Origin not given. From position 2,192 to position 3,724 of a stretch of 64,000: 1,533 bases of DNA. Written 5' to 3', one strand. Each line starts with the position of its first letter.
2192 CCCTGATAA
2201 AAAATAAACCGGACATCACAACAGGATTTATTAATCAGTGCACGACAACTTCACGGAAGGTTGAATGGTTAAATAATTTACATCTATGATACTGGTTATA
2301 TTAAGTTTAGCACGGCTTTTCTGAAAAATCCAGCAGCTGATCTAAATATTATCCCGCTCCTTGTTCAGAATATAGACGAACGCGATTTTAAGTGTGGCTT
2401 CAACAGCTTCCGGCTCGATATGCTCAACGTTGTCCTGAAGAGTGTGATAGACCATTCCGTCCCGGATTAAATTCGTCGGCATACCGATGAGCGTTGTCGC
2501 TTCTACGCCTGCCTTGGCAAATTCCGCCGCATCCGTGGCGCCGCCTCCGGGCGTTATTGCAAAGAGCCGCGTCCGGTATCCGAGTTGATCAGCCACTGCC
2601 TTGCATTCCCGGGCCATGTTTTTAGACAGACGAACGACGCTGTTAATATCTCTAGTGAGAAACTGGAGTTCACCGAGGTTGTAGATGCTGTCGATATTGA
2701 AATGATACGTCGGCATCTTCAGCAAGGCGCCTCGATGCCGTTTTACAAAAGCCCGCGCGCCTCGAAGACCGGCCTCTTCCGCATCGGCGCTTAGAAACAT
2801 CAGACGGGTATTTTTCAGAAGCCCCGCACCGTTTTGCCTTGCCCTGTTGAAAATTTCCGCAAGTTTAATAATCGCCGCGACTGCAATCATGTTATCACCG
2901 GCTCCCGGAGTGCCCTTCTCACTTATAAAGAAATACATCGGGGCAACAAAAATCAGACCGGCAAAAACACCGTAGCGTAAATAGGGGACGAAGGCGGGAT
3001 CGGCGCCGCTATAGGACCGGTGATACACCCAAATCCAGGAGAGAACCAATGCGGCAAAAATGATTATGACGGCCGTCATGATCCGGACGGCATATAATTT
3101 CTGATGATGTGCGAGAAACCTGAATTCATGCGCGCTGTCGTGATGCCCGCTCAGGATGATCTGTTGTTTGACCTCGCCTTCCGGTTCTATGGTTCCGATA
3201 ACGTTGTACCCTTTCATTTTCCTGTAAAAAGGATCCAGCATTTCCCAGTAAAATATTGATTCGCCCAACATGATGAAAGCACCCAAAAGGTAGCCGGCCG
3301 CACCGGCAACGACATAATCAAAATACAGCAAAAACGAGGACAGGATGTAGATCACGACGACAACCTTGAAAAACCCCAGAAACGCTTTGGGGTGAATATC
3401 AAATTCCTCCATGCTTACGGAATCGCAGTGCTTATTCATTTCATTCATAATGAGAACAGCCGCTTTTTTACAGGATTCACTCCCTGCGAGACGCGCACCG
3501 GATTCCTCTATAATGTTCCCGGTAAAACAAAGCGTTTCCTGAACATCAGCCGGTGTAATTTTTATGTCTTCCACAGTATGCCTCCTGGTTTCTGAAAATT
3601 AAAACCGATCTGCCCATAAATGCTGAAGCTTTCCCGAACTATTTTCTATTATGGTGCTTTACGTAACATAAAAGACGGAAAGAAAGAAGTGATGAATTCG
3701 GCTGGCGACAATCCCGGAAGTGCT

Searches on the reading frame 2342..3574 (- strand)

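Call 44: search_protein_families(library=pfam, proteins=[window:2342-3574:-], max_evalue=0.00001)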
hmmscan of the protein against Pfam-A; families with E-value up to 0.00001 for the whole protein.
window:2342-3574:- (410 aa): 1 family
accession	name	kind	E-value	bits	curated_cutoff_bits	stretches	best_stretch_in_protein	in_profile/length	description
PF04389.22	Peptidase_M28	-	2e-24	86.9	21.3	1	221-399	26-190/193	Peptidase family M28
